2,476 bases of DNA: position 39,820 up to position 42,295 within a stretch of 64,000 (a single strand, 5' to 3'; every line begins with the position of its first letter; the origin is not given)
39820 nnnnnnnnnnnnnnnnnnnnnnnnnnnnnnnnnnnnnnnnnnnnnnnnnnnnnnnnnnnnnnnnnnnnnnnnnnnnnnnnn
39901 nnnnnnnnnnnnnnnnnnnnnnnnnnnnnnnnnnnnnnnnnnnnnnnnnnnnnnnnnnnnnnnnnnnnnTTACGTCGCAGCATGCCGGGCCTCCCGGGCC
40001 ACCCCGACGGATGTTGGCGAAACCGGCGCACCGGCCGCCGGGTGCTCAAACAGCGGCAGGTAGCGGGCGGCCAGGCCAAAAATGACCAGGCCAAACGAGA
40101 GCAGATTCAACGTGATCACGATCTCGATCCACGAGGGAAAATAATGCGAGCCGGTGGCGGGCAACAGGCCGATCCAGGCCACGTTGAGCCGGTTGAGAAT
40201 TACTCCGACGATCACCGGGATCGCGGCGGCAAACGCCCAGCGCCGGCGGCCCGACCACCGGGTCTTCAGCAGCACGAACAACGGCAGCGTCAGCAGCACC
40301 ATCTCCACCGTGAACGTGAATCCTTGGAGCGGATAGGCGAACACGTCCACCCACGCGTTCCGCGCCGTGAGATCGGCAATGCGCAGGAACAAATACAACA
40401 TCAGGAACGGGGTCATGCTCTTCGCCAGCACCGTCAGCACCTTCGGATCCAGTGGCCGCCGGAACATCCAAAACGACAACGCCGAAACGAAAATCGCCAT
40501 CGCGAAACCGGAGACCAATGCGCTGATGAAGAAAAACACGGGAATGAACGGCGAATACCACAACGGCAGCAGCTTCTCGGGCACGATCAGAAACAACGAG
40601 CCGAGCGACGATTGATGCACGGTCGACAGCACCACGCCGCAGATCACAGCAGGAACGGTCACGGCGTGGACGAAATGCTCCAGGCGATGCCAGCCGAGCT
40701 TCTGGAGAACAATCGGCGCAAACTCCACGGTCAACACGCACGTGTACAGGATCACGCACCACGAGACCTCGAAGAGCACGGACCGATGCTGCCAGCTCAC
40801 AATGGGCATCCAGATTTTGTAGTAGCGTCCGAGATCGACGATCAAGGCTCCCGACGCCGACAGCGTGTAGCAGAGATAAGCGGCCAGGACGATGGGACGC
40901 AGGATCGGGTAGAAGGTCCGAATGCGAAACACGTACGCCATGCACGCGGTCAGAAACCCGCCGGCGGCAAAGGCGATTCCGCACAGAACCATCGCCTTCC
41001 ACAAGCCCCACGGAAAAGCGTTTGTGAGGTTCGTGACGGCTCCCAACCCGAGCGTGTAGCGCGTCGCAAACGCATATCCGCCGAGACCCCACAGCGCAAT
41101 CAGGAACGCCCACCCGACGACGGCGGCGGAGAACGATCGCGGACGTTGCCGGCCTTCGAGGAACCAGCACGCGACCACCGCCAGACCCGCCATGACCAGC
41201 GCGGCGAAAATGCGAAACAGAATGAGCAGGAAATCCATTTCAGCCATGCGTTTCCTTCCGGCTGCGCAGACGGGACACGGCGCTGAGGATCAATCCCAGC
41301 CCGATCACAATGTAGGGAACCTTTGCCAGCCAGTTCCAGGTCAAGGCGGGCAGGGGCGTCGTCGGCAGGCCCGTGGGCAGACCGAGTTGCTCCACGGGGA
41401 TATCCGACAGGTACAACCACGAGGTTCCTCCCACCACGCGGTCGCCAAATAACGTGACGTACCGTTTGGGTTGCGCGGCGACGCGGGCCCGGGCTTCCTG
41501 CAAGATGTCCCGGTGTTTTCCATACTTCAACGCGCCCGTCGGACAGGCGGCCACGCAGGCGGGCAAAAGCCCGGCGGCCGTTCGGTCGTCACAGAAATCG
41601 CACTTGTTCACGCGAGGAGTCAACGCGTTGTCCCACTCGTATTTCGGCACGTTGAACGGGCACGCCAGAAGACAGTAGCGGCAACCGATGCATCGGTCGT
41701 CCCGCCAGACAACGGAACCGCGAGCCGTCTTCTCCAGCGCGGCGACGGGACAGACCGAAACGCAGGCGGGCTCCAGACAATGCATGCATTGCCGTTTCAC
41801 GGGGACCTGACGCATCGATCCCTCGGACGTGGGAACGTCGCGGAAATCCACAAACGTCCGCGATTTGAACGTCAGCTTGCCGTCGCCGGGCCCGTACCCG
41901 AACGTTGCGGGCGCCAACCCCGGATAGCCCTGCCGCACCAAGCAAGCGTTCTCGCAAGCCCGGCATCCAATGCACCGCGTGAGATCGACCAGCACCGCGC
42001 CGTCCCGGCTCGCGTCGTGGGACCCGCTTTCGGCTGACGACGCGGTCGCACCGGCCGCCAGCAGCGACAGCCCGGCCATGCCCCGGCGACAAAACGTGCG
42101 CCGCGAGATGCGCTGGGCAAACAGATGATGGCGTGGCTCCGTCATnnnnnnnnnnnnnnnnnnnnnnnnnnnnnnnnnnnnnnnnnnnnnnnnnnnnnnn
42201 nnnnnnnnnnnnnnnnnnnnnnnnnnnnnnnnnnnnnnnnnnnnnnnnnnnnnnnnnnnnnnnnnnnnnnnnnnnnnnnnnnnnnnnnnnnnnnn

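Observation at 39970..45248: Inner-membrane quinol oxidoreductase module: CbcL-like 11-heme-c/diheme-b fusion, octaheme cytochrome, NrfC-like Tat Fe-S protein and NrfD-like subunit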

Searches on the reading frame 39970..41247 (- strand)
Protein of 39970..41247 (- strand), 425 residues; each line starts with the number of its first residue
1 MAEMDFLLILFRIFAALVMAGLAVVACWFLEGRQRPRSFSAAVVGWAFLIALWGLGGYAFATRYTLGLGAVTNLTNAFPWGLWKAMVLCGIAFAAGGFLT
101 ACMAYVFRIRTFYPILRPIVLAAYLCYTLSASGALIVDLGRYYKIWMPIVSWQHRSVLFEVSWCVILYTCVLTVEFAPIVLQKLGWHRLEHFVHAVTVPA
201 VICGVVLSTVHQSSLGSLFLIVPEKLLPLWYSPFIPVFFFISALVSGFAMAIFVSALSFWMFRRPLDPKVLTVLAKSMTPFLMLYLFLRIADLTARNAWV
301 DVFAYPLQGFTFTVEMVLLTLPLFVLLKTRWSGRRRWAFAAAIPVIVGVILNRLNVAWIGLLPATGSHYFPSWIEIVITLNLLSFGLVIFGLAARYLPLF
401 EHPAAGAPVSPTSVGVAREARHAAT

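Call 4: search_protein_families(library=pfam, proteins=[window:39970-41247:-], max_evalue=0.01)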
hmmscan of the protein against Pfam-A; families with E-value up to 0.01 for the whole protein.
window:39970-41247:- (425 aa): 1 family
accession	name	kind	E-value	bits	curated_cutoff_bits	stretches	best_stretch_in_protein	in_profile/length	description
PF03916.19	NrfD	-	1.6e-16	61.3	25.8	1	71-356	2-304/313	Polysulphide reductase, NrfD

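Call 6: search_protein_families(library=ncbifam, proteins=[window:39970-41247:-], max_evalue=0.001)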
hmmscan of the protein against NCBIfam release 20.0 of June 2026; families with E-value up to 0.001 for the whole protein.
window:39970-41247:- (425 aa): 3 families
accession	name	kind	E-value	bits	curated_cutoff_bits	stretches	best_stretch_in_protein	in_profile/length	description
NF045714.1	sulf_resp_HmcC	equivalog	9e-80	268.7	550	1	58-404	17-373/376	sulfate respiration complex protein HmcC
NF008133.1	PRK10881.1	equivalog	1.6e-78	264.8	450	1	43-400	11-374/377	Ni/Fe-hydrogenase cytochrome b subunit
NF041784.1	mnquin_red_QrcD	equivalog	1.1e-34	120.4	570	1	28-401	5-402/408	menaquinone reductase integral membrane subunit QrcD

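Call 58: search_solved_structures(query=window:39970-41247:-, max_evalue=0.001)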
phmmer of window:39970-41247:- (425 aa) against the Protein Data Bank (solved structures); distinct sequences matched with E-value up to 0.001: 0.

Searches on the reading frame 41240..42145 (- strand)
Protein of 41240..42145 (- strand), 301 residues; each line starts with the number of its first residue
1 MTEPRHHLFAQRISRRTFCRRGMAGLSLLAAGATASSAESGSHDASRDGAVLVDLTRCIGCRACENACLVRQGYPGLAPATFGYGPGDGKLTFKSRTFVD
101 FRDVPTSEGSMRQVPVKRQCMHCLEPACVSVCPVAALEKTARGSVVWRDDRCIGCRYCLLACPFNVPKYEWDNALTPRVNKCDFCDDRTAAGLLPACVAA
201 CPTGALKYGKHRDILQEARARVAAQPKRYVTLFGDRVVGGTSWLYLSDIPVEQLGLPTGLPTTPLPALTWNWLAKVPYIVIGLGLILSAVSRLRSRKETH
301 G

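Call 4: search_protein_families(library=pfam, proteins=[window:41240-42145:-], max_evalue=0.01)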
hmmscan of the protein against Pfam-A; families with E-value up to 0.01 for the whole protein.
window:41240-42145:- (301 aa): 14 families
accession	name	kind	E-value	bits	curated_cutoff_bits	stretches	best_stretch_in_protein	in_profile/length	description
PF13247.11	Fer4_11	-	2.8e-23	82.4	26.2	1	117-210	7-99/100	4Fe-4S dicluster domain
PF12838.12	Fer4_7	-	2e-13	51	27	3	119-166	1-52/52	4Fe-4S dicluster domain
PF13187.11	Fer4_9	-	1.4e-11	44.6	27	2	151-205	1-51/52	4Fe-4S dicluster domain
PF12797.12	Fer4_2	-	2.2e-11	43.4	24.5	2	148-164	6-22/22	4Fe-4S binding domain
PF12837.12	Fer4_6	-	3.6e-11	42.9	25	2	145-167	2-24/24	4Fe-4S binding domain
PF13237.11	Fer4_10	-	9.9e-11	41.8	25.5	3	117-163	6-53/53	4Fe-4S dicluster domain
PF00037.32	Fer4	-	1.1e-10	41.3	21.1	2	145-167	1-23/24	4Fe-4S binding domain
PF13484.11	Fer4_16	-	9.7e-08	33.1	30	0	150-165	51-66/66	4Fe-4S double cluster binding domain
PF14697.11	Fer4_21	-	1.4e-06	28.8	35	1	118-164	6-53/59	4Fe-4S dicluster domain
PF13183.11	Fer4_8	-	2.2e-06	28.5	27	0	55-71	2-18/68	4Fe-4S dicluster domain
PF12798.12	Fer4_3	-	2.2e-05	25.3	27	0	152-165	1-14/15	4Fe-4S binding domain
PF25160.1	LdpA_Fe-S-bd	-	6.2e-05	23.1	27.6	1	122-165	4-41/49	LdpA Fe-S cluster-binding domain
PF12800.12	Fer4_4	-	0.00025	21.6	24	0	56-69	2-15/17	4Fe-4S binding domain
PF13534.11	Fer4_17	-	0.00055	20.9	22.2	0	57-69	1-13/61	4Fe-4S dicluster domain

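Call 6: search_protein_families(library=ncbifam, proteins=[window:41240-42145:-], max_evalue=0.001)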
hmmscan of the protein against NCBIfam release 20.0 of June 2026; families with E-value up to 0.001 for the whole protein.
window:41240-42145:- (301 aa): 47 families (the best 25 are shown)
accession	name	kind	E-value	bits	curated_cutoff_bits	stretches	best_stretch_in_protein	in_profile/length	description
NF045715.1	sulf_resp_HmcB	equivalog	7.9e-76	255.1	420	1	15-298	2-286/307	sulfate respiration complex iron-sulfur protein HmcB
NF008134.0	PRK10882.1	equivalog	1.5e-56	191.9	263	1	13-258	2-277/329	hydrogenase 2 operon protein HybA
TIGR01582.1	FDH-beta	equivalog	2.3e-45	154.9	334.7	1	36-248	8-222/283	formate dehydrogenase subunit beta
TIGR02951.1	DMSO_dmsB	equivalog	1.2e-31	109.9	214.1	2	119-212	63-154/161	DMSO/selenate family reductase complex B subunit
NF045797.1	DsrO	equivalog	1.5e-29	103.1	200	2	112-225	95-216/235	sulfate reduction electron transfer complex DsrMKJOP subunit DsrO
NF011569.0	PRK14993.1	equivalog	5e-29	101.4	416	1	30-214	25-191/244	tetrathionate reductase subunit TtrB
TIGR03149.1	cyt_nit_nrfC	equivalog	8.6e-27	93.9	377.6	1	116-225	90-198/225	cytochrome c nitrite reductase Fe-S protein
NF038355.1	FDH3_beta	equivalog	6.2e-24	85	240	1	105-225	39-178/180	formate dehydrogenase FDH3 subunit beta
NF041715.1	arsenate_red_ArrB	equivalog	2.8e-22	79.4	450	2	117-169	54-106/233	arsenate respiratory reductase iron-sulfur subunit ArrB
TIGR03478.1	DMSO_red_II_bet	subfamily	3.7e-18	65.5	480.7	1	116-210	127-219/321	DMSO reductase family type II enzyme, iron-sulfur subunit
NF041782.1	mnquin_red_QrcC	equivalog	5.6e-18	65.5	400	1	51-177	3-126/239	menaquinone reductase iron-sulfur cluster-binding subunit QrcC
NF009408.0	PRK12769.1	equivalog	9.6e-18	63.6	1003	1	51-222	5-158/659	formate-dependent uric acid utilization protein AegA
NF045766.1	PhenlGlyoxDHPadI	equivalog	1.3e-17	63.7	700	1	119-217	54-144/443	NADH-dependent phenylglyoxylate dehydrogenase subunit beta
NF009451.0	PRK12809.1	equivalog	3.8e-17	61.8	1154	1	53-221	7-151/639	formate-dependent uric acid utilization protein YgfT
NF042979.1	EthbenzDh_ebdB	equivalog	8.8e-17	61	740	1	117-214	150-245/354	ethylbenzene dehydrogenase subunit beta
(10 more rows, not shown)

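Call 59: search_solved_structures(query=window:41240-42145:-, max_evalue=1e-10)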
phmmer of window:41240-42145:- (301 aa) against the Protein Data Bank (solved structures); distinct sequences matched with E-value up to 1e-10: 18.
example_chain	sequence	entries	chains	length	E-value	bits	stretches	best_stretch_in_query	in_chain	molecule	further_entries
1kqf_B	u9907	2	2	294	1.8e-38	135.7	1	39-265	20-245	FORMATE DEHYDROGENASE, NITRATE-INDUCIBLE, IRON-SULFUR SUBUNIT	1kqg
30gj_B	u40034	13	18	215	3.8e-24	88.7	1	52-235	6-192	Formate dehydrogenase, beta subunit, putative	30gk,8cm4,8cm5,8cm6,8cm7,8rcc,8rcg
8rc8_B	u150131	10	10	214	3.9e-24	88.6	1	52-235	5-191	Formate dehydrogenase, beta subunit, putative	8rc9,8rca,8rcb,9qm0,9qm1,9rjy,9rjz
6sdr_B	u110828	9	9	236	5.1e-24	88.2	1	52-235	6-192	Formate dehydrogenase, beta subunit, putative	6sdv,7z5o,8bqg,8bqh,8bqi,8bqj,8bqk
1h0h_B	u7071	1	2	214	6.3e-20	74.8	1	52-224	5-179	FORMATE DEHYDROGENASE SUBUNIT BETA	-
4ydd_B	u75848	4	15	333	3.9e-18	68.9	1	117-214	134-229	DMSO reductase family type II enzyme, iron-sulfur subunit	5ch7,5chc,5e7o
6cz7_B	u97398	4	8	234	1.5e-17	67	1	105-180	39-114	4Fe-4S ferredoxin, iron-sulfur binding domain protein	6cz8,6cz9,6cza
2vpw_B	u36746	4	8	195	3e-16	62.7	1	50-215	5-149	NRFC PROTEIN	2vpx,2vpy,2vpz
2ivf_B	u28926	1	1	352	3.8e-15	59.1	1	117-213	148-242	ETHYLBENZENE DEHYDROGENASE BETA-SUBUNIT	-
1q16_B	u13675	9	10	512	8.8e-15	57.9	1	115-208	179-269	Respiratory nitrate reductase 1 beta chain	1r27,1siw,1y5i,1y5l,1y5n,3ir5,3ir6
1y4z_B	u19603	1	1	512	1.7e-14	56.9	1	115-208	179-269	Respiratory nitrate reductase 1 beta chain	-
6f0k_B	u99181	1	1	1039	1.8e-14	56.9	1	48-175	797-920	Fe-S-cluster-containing hydrogenase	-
9vap_B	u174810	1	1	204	2.4e-14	56.4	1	103-213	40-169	4Fe-4S dicluster domain-containing protein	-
3egw_B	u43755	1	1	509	6.5e-14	55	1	115-208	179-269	Respiratory nitrate reductase 1 beta chain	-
9mqx_E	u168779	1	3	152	3.7e-13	52.5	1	116-211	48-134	Fe-S-cluster-containing hydrogenase subunit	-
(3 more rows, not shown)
